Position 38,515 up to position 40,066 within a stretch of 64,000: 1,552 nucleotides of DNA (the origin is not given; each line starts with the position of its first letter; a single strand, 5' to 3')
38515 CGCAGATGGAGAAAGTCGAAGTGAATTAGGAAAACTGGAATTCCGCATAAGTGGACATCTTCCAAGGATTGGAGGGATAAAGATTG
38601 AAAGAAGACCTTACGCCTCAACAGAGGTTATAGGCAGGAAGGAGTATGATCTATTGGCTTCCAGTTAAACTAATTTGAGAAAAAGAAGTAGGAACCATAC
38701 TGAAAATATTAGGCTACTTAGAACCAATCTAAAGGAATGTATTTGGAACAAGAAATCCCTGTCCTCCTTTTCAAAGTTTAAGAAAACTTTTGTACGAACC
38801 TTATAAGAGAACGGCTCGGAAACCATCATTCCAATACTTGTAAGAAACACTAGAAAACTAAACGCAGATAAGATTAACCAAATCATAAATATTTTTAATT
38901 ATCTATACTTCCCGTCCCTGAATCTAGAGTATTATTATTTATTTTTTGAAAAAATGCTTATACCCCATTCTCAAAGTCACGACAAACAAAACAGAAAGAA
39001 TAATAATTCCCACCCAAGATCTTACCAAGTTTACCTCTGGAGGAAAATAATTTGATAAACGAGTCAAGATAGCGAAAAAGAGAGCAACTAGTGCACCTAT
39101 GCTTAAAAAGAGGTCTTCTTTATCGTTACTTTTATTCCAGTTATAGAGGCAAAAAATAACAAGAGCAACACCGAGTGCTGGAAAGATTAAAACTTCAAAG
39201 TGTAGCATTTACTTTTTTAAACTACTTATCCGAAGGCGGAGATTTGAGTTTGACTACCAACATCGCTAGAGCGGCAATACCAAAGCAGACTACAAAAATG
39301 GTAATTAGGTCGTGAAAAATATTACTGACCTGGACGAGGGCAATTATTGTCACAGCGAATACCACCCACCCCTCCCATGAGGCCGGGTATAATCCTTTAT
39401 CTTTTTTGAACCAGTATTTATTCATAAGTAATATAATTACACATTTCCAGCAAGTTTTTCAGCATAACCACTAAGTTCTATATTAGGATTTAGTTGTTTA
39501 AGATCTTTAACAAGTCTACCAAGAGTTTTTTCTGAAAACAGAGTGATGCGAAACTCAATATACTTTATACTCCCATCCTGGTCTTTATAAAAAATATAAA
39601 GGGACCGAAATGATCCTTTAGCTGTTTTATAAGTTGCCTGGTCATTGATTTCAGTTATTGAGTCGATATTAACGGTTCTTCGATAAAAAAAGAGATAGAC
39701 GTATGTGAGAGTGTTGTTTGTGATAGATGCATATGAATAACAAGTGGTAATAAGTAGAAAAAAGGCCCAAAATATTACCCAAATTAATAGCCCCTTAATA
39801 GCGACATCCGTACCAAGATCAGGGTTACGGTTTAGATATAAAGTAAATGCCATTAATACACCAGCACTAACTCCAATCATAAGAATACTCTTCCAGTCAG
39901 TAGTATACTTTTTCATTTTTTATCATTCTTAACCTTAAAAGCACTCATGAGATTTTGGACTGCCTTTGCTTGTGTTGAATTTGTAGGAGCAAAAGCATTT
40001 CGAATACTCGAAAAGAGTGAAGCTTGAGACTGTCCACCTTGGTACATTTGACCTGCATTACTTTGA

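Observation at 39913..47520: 2535-aa RHS/FG-GAP/LamG polymorphic toxin with an unrecognised glycine-zipper C-terminal domain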

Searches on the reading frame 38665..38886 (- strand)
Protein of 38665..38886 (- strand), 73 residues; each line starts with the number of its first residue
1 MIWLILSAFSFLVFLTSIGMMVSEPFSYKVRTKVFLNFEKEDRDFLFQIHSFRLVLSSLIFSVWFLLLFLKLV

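Call 7: search_protein_families(library=pfam, proteins=[window:38665-38886:-], max_evalue=0.01)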
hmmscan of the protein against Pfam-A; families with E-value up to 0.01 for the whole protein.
window:38665-38886:- (73 aa): 0 families

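Call 9: search_protein_families(library=ncbifam, proteins=[window:38665-38886:-], max_evalue=1)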
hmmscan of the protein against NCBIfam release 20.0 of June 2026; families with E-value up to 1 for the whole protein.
window:38665-38886:- (73 aa): 1 family
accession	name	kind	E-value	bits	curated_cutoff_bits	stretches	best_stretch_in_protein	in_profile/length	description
TIGR00859.1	ENaC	subfamily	0.18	10.3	428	1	2-40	33-71/596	sodium channel transporter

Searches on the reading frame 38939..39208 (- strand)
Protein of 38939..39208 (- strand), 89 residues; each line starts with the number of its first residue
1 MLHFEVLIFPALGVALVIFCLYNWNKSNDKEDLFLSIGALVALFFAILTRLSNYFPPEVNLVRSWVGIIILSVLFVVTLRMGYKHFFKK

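Call 7: search_protein_families(library=pfam, proteins=[window:38939-39208:-], max_evalue=0.01)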
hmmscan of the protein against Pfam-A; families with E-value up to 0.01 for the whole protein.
window:38939-39208:- (89 aa): 0 families

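Call 9: search_protein_families(library=ncbifam, proteins=[window:38939-39208:-], max_evalue=1)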
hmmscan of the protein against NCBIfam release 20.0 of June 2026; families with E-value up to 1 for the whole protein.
window:38939-39208:- (89 aa): 2 families
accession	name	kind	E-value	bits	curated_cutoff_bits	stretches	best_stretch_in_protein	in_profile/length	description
NF009312.0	PRK12672.1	subfamily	0.006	16.7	122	1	13-50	50-87/122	putative monovalent cation/H+ antiporter subunit G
TIGR03025.1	EPS_sugtrans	subfamily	0.12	11.6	295.55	1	9-88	37-116/445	exopolysaccharide biosynthesis polyprenyl glycosylphosphotransferase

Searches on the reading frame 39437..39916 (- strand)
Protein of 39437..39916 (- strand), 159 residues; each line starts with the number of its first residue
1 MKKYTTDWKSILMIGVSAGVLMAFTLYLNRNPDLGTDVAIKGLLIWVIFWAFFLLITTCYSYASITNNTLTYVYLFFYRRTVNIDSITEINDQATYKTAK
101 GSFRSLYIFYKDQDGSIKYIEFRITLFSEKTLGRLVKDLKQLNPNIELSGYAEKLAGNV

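Call 7: search_protein_families(library=pfam, proteins=[window:39437-39916:-], max_evalue=0.01)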
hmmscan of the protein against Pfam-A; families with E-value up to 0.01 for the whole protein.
window:39437-39916:- (159 aa): 2 families
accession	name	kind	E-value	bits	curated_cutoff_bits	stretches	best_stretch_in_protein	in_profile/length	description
PF06713.17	bPH_4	-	0.0016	19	22.9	1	65-117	5-56/74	Bacterial PH domain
PF14289.11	DUF4369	-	0.0044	18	25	1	71-129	14-66/91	Domain of unknown function (DUF4369)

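Call 9: search_protein_families(library=ncbifam, proteins=[window:39437-39916:-], max_evalue=1)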
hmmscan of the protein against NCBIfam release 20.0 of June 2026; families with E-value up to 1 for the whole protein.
window:39437-39916:- (159 aa): 2 families
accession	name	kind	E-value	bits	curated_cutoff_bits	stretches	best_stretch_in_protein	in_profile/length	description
NF012175.1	tet_MFS_L_K_45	equivalog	0.023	13.5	650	1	6-76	152-223/444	Tet(L)/Tet(K)/Tet(45) family tetracycline efflux MFS transporter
TIGR02832.1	spo_yunB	equivalog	0.16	11.5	111.9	1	46-128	7-88/204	sporulation protein YunB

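Call 41: find_homologous_proteins(query=window:39437-39916:-, max_evalue=0.001)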
Query window:39437-39916:- (159 aa): 34 proteins with E <= 0.001 among 55 candidates.
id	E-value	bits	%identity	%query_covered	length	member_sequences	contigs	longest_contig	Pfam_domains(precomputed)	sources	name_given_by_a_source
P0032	8.2e-99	346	100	100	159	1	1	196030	-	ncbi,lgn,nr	ncbi:MAG: hypothetical protein JWL87_134 [Candidatus Adlerbacteria bacterium]|nr:hypothetical protei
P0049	1.8e-57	212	63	97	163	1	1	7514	-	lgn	-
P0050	1.1e-52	196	59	97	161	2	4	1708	-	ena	-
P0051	1.8e-50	189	58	97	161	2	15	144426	-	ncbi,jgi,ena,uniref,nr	ncbi:MAG: hypothetical protein A3J55_02625 [Candidatus Ryanbacteria bacterium RIFCSPHIGHO2_02_FULL_4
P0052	7.8e-49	183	55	100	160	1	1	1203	-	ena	-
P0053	3.2e-48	181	58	97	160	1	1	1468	-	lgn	-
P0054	4.3e-48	181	57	97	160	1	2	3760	-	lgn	-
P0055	2.4e-47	179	56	97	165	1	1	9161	-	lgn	-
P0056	4.7e-47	178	55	97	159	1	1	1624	-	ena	-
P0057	5.9e-46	174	56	97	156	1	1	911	-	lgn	-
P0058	3.5e-45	172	54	97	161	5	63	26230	-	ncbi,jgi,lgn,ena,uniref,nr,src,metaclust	ncbi:hypothetical protein A2Z53_00055 [Candidatus Giovannonibacteria bacterium RIFCSPHIGHO2_02_42_15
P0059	6.5e-45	171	55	100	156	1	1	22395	-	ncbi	-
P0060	4.8e-44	168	55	97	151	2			-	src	-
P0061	1.8e-43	166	55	97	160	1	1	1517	-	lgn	-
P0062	1.6e-42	163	54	97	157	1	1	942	-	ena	-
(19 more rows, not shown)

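Call 44: find_encoding_contigs(protein=P0051, flank=9000, max_places=3)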
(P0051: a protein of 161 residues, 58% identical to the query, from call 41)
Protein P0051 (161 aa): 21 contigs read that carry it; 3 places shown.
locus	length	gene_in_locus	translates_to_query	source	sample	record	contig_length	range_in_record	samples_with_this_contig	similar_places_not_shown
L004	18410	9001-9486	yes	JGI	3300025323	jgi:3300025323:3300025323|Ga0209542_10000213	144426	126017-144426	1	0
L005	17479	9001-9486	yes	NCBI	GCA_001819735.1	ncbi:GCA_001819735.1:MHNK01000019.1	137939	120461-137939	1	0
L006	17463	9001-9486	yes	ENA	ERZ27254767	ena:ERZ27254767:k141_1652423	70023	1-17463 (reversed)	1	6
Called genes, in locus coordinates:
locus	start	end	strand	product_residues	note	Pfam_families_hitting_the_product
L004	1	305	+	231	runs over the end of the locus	PF00285:Citrate_synt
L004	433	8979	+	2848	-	PF03534:SpvB, PF01839:FG-GAP (faint), PF13517:FG-GAP_3 (weak), PF12256:TcdB_toxin_midN, PF05593:RHS_repeat (weak), PF25788:Ig_Rha78A_N, PF25023:TEN_YD-shell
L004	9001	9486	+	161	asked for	-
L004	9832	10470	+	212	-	PF01797:Y1_Tnp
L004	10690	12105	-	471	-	PF02397:Bac_transf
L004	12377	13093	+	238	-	-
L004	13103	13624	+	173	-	-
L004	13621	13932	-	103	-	-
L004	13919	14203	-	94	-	-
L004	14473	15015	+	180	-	PF13274:SocA_Panacea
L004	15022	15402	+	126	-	-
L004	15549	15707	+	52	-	PF15919:HicB_lk_antitox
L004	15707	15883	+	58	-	-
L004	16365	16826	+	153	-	-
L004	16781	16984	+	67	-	-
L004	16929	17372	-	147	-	-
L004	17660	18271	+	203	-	PF01928:CYTH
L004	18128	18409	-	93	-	?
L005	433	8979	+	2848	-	PF03534:SpvB, PF01839:FG-GAP (faint), PF13517:FG-GAP_3 (weak), PF12256:TcdB_toxin_midN, PF05593:RHS_repeat (weak), PF25788:Ig_Rha78A_N, PF25023:TEN_YD-shell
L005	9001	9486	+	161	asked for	-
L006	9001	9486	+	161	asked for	-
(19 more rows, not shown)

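Call 45: find_encoding_contigs(protein=P0058, flank=9000, max_places=3)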
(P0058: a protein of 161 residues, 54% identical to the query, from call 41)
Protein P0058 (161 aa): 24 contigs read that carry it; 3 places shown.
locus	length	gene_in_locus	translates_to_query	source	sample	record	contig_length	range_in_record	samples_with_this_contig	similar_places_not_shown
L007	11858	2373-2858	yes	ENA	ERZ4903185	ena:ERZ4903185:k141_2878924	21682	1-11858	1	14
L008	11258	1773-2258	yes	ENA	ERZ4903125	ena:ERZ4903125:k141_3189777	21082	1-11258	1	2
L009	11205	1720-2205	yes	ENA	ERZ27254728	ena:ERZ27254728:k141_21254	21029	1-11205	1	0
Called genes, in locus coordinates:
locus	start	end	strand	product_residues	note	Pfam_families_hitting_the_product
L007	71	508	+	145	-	-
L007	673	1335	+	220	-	PF00665:rve, PF13683:rve_3, PF13333:rve_2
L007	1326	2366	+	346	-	PF25023:TEN_YD-shell (weak)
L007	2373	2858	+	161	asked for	-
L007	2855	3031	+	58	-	-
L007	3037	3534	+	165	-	-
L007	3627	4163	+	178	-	PF02834:LigT_PEase (faint), PF13563:2_5_RNA_ligase2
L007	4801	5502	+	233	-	-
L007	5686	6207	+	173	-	PF00293:NUDIX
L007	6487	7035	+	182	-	PF04981:NMD3 (faint)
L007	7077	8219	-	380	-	PF01409:tRNA-synt_2d, PF03147:FDX-ACB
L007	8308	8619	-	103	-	-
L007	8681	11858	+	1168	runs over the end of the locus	PF02518:HATPase_c, PF00204:DNA_gyraseB, PF14890:Intein_splicing, PF01751:Toprim, PF00986:DNA_gyraseB_C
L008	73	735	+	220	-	PF00665:rve, PF13683:rve_3, PF13333:rve_2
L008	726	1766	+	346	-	PF25023:TEN_YD-shell (weak)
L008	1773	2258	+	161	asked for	-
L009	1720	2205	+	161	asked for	-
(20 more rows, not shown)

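Call 46: find_encoding_contigs(protein=P0059, flank=9000, max_places=2)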
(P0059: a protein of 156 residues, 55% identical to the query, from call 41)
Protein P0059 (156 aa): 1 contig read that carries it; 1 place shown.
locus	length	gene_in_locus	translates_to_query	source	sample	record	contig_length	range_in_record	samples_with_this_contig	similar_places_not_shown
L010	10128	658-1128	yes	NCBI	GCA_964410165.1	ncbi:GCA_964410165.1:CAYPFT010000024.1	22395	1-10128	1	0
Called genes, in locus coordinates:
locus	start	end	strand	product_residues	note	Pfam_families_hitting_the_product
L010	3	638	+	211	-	?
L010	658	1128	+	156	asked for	-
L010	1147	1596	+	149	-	PF05593:RHS_repeat (weak)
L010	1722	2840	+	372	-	PF02195:ParB_N, PF17762:HTH_ParB, PF23552:ParB_C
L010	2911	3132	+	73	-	-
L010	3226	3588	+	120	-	PF05016:ParE_toxin (weak)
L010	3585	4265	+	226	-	PF01509:TruB_N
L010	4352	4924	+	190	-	-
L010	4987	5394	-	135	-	PF09424:YqeY, PF02637:GatB_Yqey (faint)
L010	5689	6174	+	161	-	PF00578:AhpC-TSA, PF08534:Redoxin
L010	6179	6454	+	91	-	PF14076:DUF4258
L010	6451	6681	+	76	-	PF10049:DUF2283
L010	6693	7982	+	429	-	PF00275:EPSP_synthase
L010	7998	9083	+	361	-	-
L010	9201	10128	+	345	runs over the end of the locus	PF00044:Gp_dh_N, PF02800:Gp_dh_C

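Call 58: predict_structure(alignment_id=A4)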
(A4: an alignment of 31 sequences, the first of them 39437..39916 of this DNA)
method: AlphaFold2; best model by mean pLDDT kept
length: 159 residues; sequences in the alignment: 31
mean_pLDDT: 85.7   pTM: 0.76
mean pLDDT of the five models: 85.7, 85.5, 84.9, 84.8, 84.2
residues with pLDDT >= 90: 70; 70-90: 77; 50-70: 5; < 50: 7
segments of 3 or more residues with pLDDT < 50: 96-102
pLDDT, mean of each block of 10 residues (from residue 1): 88 89 83 77 89 87 93 84 94 57 77 91 87 94 93 89
secondary structure, 60 per line:
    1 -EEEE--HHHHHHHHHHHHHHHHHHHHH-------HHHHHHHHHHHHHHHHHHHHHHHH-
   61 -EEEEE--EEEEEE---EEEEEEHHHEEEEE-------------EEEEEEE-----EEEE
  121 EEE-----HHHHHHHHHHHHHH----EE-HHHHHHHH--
elements in order: E2-5 H8-28 H36-59 E62-66 E69-74 E78-83 E87-91 E105-111 E117-123 H129-142 H150-157
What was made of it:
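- On Bacterial PH domain (immunity protein): AF2 pLDDT 85.7: strands at 62-123 plus helix 129-142 (call 58).
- Two TM helices plus a PH-like fold, pLDDT 85.7 (call 58).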

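Call 60: search_protein_families(library=pfam, alignment_id=A4, max_evalue=0.1)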
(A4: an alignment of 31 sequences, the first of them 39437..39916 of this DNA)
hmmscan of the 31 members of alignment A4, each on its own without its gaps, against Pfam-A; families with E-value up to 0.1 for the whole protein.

A. member 1, window:39437-39916:- (159 aa): 3 families
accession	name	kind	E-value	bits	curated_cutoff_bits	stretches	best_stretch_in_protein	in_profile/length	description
PF06713.17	bPH_4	-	0.0016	19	22.9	1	65-117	5-56/74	Bacterial PH domain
PF14289.11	DUF4369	-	0.0044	18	25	1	71-129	14-66/91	Domain of unknown function (DUF4369)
PF04479.18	RTA1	-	0.01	15.9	24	1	17-66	85-134/208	RTA1 like protein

B. families by the number of members that match (of 31 scanned): 16 families
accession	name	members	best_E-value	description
PF06713.17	bPH_4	12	0.001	Bacterial PH domain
PF12387.13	Peptidase_C74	2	0.037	Pestivirus NS2 peptidase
PF11168.14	DUF2955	1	0.0014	Protein of unknown function (DUF2955)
PF14289.11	DUF4369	1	0.0044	Domain of unknown function (DUF4369)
PF04932.20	Wzy_C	1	0.0095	O-Antigen ligase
PF00122.25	E1-E2_ATPase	1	0.0099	E1-E2 ATPase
PF04479.18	RTA1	1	0.01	RTA1 like protein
PF15879.10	MWFE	1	0.014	NADH-ubiquinone oxidoreductase MWFE subunit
PF05987.18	DUF898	1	0.033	Bacterial protein of unknown function (DUF898)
PF08997.15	UCR_6-4kD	1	0.041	Ubiquinol-cytochrome C reductase complex, 6.4kD protein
PF24229.1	Phage_TreK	1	0.044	Staphylococcus phage terminal repeat-encoded protein TreK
PF24709.1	DUF7670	1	0.078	Domain of unknown function (DUF7670)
PF24985.1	DUF7775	1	0.082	Domain of unknown function (DUF7775)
PF11117.13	DUF2626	1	0.095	Protein of unknown function (DUF2626)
PF00231.24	ATP-synt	1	0.097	ATP synthase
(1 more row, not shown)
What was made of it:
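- On Bacterial PH domain (immunity protein): bPH_4 scores 19.0 bits against a cut-off of 22.9; weak hits occur in 12 of 31 members (calls 7, 60)
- Sub-threshold bPH_4 hits occur in 12 of 31 members (call 60).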

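Call 61: fold_search(model_id=the predicted structure, library=pdb)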
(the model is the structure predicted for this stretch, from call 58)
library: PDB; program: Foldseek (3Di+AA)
matches with E <= 10: 402; with E <= 0.001: 0
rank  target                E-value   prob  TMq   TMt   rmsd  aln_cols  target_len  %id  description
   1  4khb_F                6.4e-02  0.95  0.33  0.31   3.9        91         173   18  Structure of the Spt16D Pob3N heterodimer (released 2013-05-29)
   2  8yjm_A                8.6e-02  0.69  0.36  0.20  13.1       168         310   11  Structure of human SPT16 MD-CTD and MCM2 HBD chaperoning a histone H3-H4 tetramer and a single chain H2B-H2A chimera (released 2024-03-20)
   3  2yf0                  1.2e-01  0.98  0.36  0.13   3.5        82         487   13  Human Myotubularin related protein 6 (MTMR6) (released 2011-04-13)
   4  7nky_O                1.3e-01  0.90  0.34  0.15   4.3        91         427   11  RNA Polymerase II-Spt4/5-nucleosome-FACT structure (released 2021-07-07)
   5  4z2m_B                1.3e-01  0.75  0.36  0.23  11.8       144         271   12  Crystal structure of human SPT16 Mid-AID/H3-H4 tetramer FACT Histone complex (released 2016-03-09)
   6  4z2n                  1.6e-01  0.54  0.28  0.18   6.9        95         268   10  Crystal structure of human FACT SPT16 middle domain (released 2016-03-09)
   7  7ovp_A                2.5e-01  0.92  0.38  0.20   4.1        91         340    9  Crystal structure of the chemotactic adaptor protein CheF (released 2022-04-27)
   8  4r8g_E                2.5e-01  0.66  0.31  0.17   4.6        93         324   12  Crystal Structure of Myosin-1c tail in complex with Calmodulin (released 2014-12-03)
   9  3s3z                  3.7e-01  0.12  0.12  0.17  15.9        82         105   12  Crystal Structure an Tandem Cyanovirin-N Dimer, CVN2L10 (released 2011-08-03)
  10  6qlz_C                4.5e-01  0.84  0.34  0.53   6.2        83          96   10  IDOL F3ab subdomain (released 2020-02-19)
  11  1eet_A                5.3e-01  0.14  0.21  0.09   6.4        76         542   16  HIV-1 REVERSE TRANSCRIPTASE IN COMPLEX WITH THE INHIBITOR MSC204 (released 2001-02-07)
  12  3na2_A                5.6e-01  0.28  0.27  0.30   6.4        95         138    9  Crystal Structure of Protein of Unknown Function from Mine Drainage Metagenome Leptospirillum rubarum (released 2010-07-28)
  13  2kjl_MODEL_1_A        5.6e-01  0.12  0.12  0.18  12.6        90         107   18  NMR structures of a designed Cyanovirin-N homolog lectin; LKAMG (released 2009-06-23)
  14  1s9g_A                6.0e-01  0.15  0.21  0.08   6.4        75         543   16  CRYSTAL STRUCTURE OF HIV-1 REVERSE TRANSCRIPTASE (RT) IN COMPLEX WITH JANSSEN-R120394. (released 2004-05-11)
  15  3ezm                  6.0e-01  0.09  0.12  0.18  17.0        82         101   12  CYANOVIRIN-N (released 1998-12-23)
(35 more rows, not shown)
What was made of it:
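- On Bacterial PH domain (immunity protein): Foldseek top hits are Spt16/Pob3, MTMR6 PH-GRAM, CheF and the myosin-1c tail, probability 0.90-0.98 (call 61).
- Foldseek top hits are all PH-type, probability 0.90-0.98 (call 61).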
